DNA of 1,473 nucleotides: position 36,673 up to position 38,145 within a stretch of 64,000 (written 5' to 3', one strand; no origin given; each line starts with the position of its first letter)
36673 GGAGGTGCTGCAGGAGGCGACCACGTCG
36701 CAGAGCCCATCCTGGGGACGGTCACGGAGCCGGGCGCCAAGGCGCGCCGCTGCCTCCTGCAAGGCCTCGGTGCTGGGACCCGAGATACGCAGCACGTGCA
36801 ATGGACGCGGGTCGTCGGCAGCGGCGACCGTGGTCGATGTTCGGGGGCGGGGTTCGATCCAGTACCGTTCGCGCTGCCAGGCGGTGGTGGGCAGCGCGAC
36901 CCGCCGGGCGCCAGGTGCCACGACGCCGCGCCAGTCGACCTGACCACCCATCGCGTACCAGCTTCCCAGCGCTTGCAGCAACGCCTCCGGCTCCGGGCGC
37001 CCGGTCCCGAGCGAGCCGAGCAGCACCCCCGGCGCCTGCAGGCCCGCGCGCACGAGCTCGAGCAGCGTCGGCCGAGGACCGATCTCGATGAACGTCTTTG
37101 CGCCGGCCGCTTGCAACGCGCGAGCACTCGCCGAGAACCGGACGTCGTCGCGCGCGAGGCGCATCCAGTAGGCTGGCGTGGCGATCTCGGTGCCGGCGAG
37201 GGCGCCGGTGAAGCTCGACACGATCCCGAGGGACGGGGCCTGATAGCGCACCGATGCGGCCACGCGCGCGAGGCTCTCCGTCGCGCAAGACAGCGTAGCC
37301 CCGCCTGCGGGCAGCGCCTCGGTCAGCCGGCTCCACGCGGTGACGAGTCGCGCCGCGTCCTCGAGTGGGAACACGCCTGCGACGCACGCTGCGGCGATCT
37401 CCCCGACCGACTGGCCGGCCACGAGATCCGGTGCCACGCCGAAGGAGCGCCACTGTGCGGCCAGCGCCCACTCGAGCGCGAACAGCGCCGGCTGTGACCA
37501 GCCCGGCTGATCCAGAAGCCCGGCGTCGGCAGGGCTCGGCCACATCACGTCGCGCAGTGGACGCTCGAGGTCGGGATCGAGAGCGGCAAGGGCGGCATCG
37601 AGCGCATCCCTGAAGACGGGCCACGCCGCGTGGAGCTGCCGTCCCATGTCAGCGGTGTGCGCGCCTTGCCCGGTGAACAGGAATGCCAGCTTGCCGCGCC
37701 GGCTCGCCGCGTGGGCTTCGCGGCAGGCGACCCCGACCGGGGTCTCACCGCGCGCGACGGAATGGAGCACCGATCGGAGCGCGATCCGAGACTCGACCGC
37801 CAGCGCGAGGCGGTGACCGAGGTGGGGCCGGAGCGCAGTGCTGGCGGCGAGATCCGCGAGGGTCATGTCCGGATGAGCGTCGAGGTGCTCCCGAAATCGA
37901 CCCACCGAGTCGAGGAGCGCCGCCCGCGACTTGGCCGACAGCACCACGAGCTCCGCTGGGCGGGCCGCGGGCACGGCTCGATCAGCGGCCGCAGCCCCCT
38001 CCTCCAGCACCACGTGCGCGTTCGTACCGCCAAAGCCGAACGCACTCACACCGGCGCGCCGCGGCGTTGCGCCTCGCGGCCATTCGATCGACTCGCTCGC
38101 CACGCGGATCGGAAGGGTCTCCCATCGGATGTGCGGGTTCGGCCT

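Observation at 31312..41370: PKS with tandem ATs (first one gutted), an AT relic in module 2, and no release domain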

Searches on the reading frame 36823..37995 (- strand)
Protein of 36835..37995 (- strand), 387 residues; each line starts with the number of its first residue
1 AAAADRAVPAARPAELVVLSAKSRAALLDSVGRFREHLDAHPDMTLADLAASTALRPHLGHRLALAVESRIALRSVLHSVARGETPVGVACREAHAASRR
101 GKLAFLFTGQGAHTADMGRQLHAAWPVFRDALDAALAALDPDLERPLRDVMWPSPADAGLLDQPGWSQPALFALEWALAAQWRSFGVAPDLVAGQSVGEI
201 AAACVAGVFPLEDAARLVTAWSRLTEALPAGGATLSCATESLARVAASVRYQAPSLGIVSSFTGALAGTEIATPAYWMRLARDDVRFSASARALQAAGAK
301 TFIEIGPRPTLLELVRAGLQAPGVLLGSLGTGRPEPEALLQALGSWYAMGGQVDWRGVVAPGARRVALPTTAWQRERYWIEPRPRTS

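Call 7: search_solved_structures(query=window:36835-37995:-, show_alignments=2, max_evalue=0.00001)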
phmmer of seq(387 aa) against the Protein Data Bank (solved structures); distinct sequences matched with E-value up to 0.00001: 89 (the best 60 are shown).
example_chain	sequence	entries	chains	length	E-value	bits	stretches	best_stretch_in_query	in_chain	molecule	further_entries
4mz0_A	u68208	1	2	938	5.2e-71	243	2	12-241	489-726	CurL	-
9iyw_A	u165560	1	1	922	3.9e-60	207.2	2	9-258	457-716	Polyketide synthase,GfsA KSQ-AncAT chimeric protein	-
8in9_A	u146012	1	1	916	1.4e-53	185.6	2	9-239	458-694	Polyketide synthase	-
7vee_A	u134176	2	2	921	1.5e-53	185.5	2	9-239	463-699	Polyketide synthase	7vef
11sz_A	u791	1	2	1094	5.1e-53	183.7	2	3-241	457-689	6-deoxyerythronolide-B synthase, Erythronolide synthase EryA2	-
6iyo_A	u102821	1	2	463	1.3e-52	182.4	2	18-245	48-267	Type I modular polyketide synthase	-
8xjy_A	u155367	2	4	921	5.6e-42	147.4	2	5-246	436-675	Polyketide synthase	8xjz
8xju_A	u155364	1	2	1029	7.1e-42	147.1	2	5-246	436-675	Polyketide synthase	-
8jpu_A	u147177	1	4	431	1.4e-40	142.9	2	18-274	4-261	Tylactone synthase modules 4 & 5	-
2hg4_A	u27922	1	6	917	5.2e-39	137.7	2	8-243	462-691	6-Deoxyerythronolide B Synthase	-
2qo3_A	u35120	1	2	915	3.2e-38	135.1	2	11-243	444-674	EryAII Erythromycin polyketide synthase modules 3 and 4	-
6c9u_A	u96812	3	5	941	3.5e-38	134.9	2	11-243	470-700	6-deoxyerythronolide-B synthase EryA2, modules 3 and 4 | EryAII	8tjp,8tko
7s6b_A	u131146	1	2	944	4.1e-38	134.7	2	12-230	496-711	Polyketide synthase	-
8ee0_A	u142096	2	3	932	4.8e-38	134.5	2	8-237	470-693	6-deoxyerythronolide B synthase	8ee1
4qbu_A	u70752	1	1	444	7.7e-37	130.5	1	7-273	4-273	ZmaA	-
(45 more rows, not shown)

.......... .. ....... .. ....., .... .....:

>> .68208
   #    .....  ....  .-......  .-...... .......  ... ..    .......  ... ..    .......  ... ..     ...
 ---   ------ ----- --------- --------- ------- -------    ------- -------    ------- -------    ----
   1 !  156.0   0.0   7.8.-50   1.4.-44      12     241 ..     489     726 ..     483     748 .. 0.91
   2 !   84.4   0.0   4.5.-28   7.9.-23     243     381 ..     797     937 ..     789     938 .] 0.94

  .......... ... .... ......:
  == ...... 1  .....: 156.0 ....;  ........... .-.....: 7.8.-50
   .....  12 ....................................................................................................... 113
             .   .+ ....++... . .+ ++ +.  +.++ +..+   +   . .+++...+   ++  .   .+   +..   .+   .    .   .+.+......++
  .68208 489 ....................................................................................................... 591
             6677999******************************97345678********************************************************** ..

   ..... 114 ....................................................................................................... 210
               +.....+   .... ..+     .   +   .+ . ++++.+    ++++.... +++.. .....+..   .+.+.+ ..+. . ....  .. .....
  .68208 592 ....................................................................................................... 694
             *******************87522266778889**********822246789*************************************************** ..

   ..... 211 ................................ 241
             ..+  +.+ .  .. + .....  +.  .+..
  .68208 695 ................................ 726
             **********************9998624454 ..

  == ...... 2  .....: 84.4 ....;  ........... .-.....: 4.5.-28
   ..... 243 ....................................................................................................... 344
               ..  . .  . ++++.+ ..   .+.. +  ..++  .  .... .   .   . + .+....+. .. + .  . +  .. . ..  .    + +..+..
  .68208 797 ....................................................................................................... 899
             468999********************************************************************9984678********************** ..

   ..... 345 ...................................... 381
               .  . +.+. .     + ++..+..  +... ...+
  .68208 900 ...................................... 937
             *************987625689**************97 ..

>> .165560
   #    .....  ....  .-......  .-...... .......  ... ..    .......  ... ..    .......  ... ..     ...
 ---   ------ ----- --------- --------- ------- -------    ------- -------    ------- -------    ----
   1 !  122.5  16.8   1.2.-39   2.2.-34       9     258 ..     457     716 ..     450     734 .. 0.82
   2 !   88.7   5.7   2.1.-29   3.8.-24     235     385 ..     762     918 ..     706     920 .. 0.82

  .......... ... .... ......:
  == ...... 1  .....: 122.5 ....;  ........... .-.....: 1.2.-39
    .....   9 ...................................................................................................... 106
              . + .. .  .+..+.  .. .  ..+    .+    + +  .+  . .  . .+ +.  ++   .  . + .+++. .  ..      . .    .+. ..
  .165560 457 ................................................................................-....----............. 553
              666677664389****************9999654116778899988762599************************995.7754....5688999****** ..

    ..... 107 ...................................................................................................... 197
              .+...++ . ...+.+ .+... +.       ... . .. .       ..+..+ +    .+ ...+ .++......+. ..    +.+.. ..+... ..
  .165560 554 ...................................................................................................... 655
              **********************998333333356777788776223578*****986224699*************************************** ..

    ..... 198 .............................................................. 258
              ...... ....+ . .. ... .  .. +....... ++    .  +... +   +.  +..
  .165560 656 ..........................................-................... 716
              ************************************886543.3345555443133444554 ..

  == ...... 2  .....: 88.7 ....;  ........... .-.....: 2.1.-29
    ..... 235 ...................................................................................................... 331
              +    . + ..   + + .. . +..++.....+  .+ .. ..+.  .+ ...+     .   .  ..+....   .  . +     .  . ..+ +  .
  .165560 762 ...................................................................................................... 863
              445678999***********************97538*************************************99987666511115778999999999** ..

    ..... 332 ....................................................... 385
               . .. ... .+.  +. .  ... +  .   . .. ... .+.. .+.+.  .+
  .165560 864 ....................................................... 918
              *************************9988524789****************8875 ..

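Call 67: predict_structure(alignment_id=A3)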
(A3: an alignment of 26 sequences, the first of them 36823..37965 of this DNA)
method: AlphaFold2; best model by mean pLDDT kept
length: 381 residues; sequences in the alignment: 26
mean_pLDDT: 89.9   pTM: 0.90
mean pLDDT of the five models: 89.9, 89.9, 89.0, 89.0, 88.4
residues with pLDDT >= 90: 292; 70-90: 49; 50-70: 24; < 50: 16
segments of 3 or more residues with pLDDT < 50: 364-372, 375-381
pLDDT, mean of each block of 10 residues (from residue 1): 90 91 95 95 91 93 94 78 59 93 94 97 99 97 95 96 98 98 96 98 98 89 71 97 98 94 96 88 96 95 93 93 94 93 93 90 49 48 41
secondary structure, 60 per line:
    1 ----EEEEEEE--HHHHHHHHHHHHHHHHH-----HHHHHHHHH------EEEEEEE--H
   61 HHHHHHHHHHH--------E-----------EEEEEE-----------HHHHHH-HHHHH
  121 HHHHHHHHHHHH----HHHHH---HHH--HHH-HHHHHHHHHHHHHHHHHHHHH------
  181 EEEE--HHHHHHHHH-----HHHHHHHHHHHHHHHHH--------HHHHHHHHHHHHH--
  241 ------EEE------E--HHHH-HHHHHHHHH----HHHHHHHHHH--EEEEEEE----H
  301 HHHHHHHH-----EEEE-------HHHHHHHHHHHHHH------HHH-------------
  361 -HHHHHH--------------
elements in order: E5-11 H14-30 H36-44 E51-57 H60-71 E92-97 H109-114 H116-132 H137-141 H154-174 E181-184 H187-195 H201-217 H226-238 E247-249 H259-262 H264-272 H277-286 E289-295 H300-308 E314-317 H325-338 H362-367

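Call 70: fold_search(model_id=the predicted structure, library=pdb)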
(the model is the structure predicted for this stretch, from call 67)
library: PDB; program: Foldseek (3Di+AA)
matches with E <= 10: 640; with E <= 0.001: 226
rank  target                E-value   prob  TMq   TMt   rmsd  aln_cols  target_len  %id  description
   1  4mz0_A                4.0e-29  1.00  0.87  0.38   3.2       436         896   32  Structure of a ketosynthase-acyltransferase di-domain from module CurL of the curacin A polyketide synthase (released 2014-01-29)
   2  7vee                  2.6e-28  1.00  0.83  0.39   3.8       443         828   32  The ligand-free structure of GfsA KSQ-AT didomain (released 2022-01-12)
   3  8in9_A                1.4e-27  1.00  0.80  0.38   4.6       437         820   32  The structure of the GfsA KSQ-AT didomain in complex with the GfsA ACP domain (released 2023-05-31)
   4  9iyw                  4.4e-27  1.00  0.82  0.38   3.5       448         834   34  Crystal structure of chimeric KSQ-AT didomain (released 2025-08-06)
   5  4qbu                  5.5e-25  1.00  0.85  0.74   2.8       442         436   24  Structure of the Acyl Transferase domain of ZmaA (released 2014-11-05)
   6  4mz0_B                5.5e-24  1.00  0.71  0.34   9.0       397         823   31  Structure of a ketosynthase-acyltransferase di-domain from module CurL of the curacin A polyketide synthase (released 2014-01-29)
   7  6iyo_A                7.2e-24  1.00  0.72  0.66  10.1       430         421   33  Crystal Structure of the acyltransferase domain from the second module of the salinomycin polyketide synthase (released 2019-07-10)
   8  7s6d_B                8.9e-24  1.00  0.83  0.37   4.1       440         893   26  CryoEM structure of modular PKS holo-Lsd14 bound to antibody fragment 1B2, composite structure (released 2021-11-03)
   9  7s6d_A                1.5e-23  1.00  0.84  0.37   5.9       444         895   28  CryoEM structure of modular PKS holo-Lsd14 bound to antibody fragment 1B2, composite structure (released 2021-11-03)
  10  8ee0_A                1.6e-23  1.00  0.83  0.38   4.1       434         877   29  KS-AT didomain from module 2 of the 6-deoxyerythronolide B synthase in complex with antibody fragment 1B2 (released 2023-05-31)
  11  8xju_A                2.3e-23  1.00  0.83  0.38   4.3       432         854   26  Cryo-EM structure of colibactin assembly line polyketide synthase ClbI (apo state) (released 2025-05-21)
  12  7s6c_A                2.4e-23  1.00  0.86  0.38   4.6       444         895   27  CryoEM structure of modular PKS holo-Lsd14 stalled at the condensation step and bound to antibody fragment 1B2, compos (released 2021-11-03)
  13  7s6b_B                2.8e-23  1.00  0.83  0.38   4.7       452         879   27  Crystal structure of modular polyketide synthase apo-Lsd14 from the Lasalocid biosynthesis pathway, trapped in the tra (released 2021-11-03)
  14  2hg4_F                3.7e-23  1.00  0.83  0.37   5.2       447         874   30  Structure of the ketosynthase-acyltransferase didomain of module 5 from DEBS. (released 2006-07-11)
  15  6iyo_B                5.4e-23  1.00  0.73  0.68  10.0       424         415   33  Crystal Structure of the acyltransferase domain from the second module of the salinomycin polyketide synthase (released 2019-07-10)
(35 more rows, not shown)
